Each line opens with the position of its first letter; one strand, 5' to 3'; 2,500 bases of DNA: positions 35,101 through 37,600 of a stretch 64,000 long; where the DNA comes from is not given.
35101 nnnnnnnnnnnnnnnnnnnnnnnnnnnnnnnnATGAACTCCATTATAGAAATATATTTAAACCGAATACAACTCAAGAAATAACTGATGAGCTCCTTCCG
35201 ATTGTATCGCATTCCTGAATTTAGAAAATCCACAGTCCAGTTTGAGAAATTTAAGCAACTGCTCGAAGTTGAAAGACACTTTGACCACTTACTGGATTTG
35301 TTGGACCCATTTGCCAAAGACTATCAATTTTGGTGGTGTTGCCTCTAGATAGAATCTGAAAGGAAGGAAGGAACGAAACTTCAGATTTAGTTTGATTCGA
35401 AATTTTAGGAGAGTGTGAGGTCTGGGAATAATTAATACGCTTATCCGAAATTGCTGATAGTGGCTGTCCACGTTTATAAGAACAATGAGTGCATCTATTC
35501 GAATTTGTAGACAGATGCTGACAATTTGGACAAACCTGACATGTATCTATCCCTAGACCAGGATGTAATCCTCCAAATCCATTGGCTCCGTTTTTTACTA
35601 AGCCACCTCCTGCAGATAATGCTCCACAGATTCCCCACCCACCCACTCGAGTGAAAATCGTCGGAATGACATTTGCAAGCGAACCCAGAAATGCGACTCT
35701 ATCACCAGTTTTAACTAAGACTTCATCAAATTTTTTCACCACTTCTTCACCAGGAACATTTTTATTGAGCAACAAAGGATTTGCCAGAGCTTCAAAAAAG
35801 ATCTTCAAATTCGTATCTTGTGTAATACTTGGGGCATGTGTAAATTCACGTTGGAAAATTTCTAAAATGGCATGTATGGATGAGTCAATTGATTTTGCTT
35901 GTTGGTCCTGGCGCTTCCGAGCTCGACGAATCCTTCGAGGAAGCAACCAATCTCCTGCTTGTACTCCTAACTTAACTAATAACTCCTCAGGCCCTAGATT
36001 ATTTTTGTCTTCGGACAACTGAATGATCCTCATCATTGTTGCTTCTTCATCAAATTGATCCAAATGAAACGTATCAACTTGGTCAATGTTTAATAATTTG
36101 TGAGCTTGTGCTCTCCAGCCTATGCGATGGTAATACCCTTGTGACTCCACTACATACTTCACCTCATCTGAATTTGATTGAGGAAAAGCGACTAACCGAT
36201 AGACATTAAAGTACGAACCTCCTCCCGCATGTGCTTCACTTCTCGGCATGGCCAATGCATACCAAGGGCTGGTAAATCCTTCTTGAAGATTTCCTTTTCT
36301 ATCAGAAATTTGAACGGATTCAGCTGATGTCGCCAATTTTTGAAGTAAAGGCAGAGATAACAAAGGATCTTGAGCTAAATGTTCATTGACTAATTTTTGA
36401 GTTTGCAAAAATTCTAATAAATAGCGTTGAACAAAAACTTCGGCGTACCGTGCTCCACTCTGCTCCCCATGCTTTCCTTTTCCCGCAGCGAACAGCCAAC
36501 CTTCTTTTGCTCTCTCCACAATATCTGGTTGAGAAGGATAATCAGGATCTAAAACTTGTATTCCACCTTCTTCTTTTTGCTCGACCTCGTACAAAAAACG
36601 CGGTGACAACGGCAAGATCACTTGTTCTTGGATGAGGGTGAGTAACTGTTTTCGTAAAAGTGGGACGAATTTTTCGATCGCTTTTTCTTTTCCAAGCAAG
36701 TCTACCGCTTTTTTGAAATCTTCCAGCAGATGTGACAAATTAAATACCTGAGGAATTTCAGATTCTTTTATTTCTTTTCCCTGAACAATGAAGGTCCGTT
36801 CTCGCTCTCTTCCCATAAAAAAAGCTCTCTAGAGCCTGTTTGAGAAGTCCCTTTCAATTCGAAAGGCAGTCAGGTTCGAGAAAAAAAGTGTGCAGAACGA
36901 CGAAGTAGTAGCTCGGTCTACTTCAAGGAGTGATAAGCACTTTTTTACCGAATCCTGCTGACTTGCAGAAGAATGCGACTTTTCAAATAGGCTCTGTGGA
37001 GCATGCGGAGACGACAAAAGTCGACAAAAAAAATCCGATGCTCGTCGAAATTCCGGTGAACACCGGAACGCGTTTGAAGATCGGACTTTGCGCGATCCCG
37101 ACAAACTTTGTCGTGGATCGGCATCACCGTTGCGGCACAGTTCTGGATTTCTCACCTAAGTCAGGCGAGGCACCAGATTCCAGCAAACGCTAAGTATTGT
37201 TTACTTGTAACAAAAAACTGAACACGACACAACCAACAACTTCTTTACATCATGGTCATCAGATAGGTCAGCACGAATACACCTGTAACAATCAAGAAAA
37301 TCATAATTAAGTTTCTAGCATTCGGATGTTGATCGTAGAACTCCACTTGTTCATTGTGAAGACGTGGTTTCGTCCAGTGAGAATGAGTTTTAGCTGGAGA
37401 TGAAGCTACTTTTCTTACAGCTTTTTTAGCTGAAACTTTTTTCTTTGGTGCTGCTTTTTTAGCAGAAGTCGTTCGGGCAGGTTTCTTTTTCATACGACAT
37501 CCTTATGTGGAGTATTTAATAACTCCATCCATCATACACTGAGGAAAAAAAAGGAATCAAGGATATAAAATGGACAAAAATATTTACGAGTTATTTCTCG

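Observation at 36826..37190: Large unclassified structured RNA candidate upstream of an orphan gene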

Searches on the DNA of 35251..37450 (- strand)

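Call 4: search_rna_families(source=window, start=36600, end=37450, threshold=evalue, max_evalue=10, show_alignments=4)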
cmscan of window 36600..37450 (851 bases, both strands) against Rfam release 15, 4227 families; matches with E-value up to 10: 5.
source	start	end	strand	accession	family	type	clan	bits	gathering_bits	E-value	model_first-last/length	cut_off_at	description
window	37026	37205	-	RF01482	AdoCbl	Cis-reg; riboswitch;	CL00101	26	50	0.018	1-149/149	no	AdoCbl (Cobalamin/B12) riboswitch aptamer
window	37238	37313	-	RF00187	SNORD102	Gene; snRNA; snoRNA; CD-box;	-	18.9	47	5.2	1-72/72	no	Small nucleolar RNA SNORD102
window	37380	37446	+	RF03697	mir-722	Gene; miRNA;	-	15.9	81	7.7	1-67/67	no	mir-722 microRNA precursor family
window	37388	37437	+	RF04000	MIR8139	Gene; miRNA;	-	15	90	5.1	1-58/58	no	MIR8139 microRNA precursor family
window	36606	36710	+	RF02142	HOXA11-AS1_6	Gene; lncRNA;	-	12.7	50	3.2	73-179/179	no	HOXA11 antisense RNA 1 conserved region 6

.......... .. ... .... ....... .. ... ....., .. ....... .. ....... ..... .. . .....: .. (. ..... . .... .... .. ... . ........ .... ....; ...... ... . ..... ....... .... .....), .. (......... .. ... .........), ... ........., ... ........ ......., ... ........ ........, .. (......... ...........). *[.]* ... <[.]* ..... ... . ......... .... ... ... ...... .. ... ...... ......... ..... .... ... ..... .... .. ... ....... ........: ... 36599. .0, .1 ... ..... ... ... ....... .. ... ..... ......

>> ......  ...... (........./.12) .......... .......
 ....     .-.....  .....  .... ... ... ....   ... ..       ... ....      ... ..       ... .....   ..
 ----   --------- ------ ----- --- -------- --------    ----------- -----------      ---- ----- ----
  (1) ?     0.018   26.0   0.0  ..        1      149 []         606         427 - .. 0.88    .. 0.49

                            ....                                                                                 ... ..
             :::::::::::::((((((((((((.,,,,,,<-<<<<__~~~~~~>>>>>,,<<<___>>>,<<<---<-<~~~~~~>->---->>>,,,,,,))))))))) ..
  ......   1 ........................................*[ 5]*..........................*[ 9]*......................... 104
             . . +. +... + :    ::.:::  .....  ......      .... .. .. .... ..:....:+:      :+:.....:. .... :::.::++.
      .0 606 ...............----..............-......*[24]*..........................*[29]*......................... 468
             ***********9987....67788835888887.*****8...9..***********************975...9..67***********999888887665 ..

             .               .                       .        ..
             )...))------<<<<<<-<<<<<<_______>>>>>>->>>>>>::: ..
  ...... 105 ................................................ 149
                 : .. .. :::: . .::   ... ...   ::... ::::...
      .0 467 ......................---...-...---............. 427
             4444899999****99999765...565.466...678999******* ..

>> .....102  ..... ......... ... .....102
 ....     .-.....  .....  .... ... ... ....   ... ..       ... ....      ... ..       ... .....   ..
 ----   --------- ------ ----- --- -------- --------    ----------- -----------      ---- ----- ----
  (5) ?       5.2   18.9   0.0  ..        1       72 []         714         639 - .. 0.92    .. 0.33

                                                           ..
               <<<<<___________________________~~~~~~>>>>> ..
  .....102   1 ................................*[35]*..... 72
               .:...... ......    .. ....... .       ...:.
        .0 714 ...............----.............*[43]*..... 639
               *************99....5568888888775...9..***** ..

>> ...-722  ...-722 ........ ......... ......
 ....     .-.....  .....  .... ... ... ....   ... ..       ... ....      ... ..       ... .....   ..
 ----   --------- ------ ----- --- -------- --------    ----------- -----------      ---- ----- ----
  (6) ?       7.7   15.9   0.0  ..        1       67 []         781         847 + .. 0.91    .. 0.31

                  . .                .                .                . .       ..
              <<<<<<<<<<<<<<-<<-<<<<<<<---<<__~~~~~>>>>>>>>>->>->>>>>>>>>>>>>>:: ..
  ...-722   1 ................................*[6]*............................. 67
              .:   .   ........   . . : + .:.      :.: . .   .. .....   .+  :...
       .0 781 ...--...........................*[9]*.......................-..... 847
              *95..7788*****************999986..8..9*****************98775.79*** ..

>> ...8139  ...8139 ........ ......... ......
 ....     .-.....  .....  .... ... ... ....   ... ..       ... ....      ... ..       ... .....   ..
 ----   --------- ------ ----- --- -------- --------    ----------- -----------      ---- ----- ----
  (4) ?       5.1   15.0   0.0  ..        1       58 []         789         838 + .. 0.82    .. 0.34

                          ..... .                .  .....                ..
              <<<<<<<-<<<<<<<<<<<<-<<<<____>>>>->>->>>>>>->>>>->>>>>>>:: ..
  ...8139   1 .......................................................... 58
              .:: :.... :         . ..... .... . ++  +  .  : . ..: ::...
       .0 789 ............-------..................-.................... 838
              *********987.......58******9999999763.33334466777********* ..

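Call 18: search_rna_families(sources=[L001, L002, L003, L004], threshold=evalue, max_evalue=1, show_alignments=4)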
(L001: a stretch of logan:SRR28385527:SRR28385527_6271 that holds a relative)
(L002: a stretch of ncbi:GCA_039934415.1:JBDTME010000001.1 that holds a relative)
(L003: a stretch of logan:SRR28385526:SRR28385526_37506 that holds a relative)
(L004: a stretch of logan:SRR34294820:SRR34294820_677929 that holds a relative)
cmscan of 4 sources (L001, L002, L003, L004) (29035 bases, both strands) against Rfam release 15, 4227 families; matches with E-value up to 1: 4.
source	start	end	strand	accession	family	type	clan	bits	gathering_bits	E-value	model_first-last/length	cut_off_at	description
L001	1225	1309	+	RF01482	AdoCbl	Cis-reg; riboswitch;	CL00101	45.7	50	1.6e-05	20-101/149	no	AdoCbl (Cobalamin/B12) riboswitch aptamer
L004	142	292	+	RF01482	AdoCbl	Cis-reg; riboswitch;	CL00101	39.7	50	0.0004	1-149/149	no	AdoCbl (Cobalamin/B12) riboswitch aptamer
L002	4774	4906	+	RF01482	AdoCbl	Cis-reg; riboswitch;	CL00101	33.4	50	0.011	1-149/149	no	AdoCbl (Cobalamin/B12) riboswitch aptamer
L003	4674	4880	+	RF02706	TeloSII_ncR30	Gene; sRNA;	-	21.4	86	0.57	1-226/226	no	TeloSII non coding RNA 30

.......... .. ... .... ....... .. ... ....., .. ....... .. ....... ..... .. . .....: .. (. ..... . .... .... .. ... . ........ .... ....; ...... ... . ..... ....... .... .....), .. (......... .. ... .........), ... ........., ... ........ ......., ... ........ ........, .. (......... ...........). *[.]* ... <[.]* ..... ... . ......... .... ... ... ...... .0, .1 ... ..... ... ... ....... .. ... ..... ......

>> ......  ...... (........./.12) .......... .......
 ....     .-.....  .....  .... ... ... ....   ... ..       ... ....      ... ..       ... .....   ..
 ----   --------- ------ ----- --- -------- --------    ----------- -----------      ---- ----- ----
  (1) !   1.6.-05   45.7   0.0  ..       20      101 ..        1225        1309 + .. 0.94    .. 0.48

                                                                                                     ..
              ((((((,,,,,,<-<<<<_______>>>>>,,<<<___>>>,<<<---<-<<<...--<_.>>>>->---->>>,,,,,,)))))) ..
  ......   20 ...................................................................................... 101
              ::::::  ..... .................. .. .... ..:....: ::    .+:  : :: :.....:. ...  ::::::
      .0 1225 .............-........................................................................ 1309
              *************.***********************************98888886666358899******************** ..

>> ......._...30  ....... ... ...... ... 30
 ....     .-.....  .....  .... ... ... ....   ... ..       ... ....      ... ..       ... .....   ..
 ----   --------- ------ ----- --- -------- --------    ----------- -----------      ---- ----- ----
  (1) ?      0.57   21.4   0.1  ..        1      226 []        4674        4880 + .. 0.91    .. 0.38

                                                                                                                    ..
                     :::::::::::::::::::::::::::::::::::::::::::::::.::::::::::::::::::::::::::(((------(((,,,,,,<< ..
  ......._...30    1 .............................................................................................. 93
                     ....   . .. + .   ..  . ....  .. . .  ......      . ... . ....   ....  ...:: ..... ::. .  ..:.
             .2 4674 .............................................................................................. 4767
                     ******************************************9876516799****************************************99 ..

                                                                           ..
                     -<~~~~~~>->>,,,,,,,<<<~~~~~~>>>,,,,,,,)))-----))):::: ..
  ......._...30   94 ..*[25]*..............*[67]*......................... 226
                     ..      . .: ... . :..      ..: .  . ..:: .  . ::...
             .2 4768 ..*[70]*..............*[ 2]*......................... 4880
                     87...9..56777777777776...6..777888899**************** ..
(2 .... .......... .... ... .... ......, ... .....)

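Call 48: build_rna_model(alignment_id=A2, structure=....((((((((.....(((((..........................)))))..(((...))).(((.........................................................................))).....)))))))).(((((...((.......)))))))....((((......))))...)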
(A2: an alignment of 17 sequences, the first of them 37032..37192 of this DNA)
Model R1 built from alignment A2 (17 sequences, 203 columns); structure: as given.
model positions 129; base pairs 28; branch points 4; effective number of sequences 2.54; information 0.59 bits per position. Calibrated on 0.2 Mb of random sequence (short: E-values are rough).
structure used (alignment columns):
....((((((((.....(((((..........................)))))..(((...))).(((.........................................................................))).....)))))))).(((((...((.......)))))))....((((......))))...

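Call 49: search_with_rna_model(model_id=R1, sources=[window, L001, L002, L003, L004, L005, L006, L007, L009, L010, L011, L012, L014, L015, L018, L019, L020, L021, L022, L023, L024, L025, L026, L028, L029, L030, L031, L032, L033, L034, L036, L039, L040, L041], max_evalue=1, make_alignment=true)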
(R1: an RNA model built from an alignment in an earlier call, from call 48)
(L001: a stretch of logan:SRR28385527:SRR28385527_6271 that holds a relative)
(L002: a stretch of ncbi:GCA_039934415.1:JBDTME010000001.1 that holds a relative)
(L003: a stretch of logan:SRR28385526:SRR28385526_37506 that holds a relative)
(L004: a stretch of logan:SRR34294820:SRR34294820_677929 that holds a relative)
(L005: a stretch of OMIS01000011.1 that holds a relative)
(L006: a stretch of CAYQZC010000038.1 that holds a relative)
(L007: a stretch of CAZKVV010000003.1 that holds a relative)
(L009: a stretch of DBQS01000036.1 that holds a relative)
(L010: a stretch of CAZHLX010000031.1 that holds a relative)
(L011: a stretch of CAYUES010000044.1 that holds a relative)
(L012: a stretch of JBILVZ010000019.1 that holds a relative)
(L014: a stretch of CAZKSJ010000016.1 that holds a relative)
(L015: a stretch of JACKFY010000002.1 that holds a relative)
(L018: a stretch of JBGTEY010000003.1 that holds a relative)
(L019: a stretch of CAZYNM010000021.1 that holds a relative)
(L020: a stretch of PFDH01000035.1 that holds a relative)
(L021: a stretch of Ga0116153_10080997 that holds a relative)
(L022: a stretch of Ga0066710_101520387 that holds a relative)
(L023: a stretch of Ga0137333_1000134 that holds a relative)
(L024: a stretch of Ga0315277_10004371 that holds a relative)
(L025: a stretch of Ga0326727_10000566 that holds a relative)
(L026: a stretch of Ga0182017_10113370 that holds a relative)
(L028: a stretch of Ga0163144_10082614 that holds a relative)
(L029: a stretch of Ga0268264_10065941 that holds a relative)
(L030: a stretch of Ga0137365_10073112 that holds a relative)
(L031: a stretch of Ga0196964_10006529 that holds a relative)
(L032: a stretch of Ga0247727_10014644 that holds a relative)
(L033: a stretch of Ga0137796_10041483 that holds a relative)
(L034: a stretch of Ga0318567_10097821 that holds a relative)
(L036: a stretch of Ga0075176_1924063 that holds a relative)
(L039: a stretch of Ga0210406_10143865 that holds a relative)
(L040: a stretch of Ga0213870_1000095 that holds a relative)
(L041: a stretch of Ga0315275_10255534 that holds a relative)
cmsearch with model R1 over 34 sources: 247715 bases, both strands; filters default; matches with E-value up to 1: 17.
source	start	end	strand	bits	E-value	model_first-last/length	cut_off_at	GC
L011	101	223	+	116.2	4.7e-23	1-129/129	no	0.47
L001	1223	1351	+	114.6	1e-22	1-129/129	no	0.49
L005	1253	1394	+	112.6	2.9e-22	1-129/129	no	0.4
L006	1348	1475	-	110.7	7.3e-22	1-129/129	no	0.49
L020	3729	3868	+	108.6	2.1e-21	1-129/129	no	0.53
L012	2267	2374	+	106.5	5.9e-21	1-129/129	no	0.47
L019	4205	4335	+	105.2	1.1e-20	1-129/129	no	0.46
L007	6581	6698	+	104.7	1.5e-20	1-129/129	no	0.45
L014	6245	6413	-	103.5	2.7e-20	1-129/129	no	0.44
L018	1193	1304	+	101.8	6.2e-20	1-129/129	no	0.48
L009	4674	4845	-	98.7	2.9e-19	1-129/129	no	0.45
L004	152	311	+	94.9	2e-18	1-129/129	no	0.46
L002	4783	4922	+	94.8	2e-18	1-129/129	no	0.49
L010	7351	7466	+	93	5.1e-18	1-129/129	no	0.47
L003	4775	4951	+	85.7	2e-16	1-129/129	no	0.54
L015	4626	4760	-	76.8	1.7e-14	1-129/129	no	0.54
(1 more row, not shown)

Alignment A3: 17 matches aligned to the model, 208 columns, each read 5' to 3' on its own strand. Consensus structure (alignment columns), stored with it:
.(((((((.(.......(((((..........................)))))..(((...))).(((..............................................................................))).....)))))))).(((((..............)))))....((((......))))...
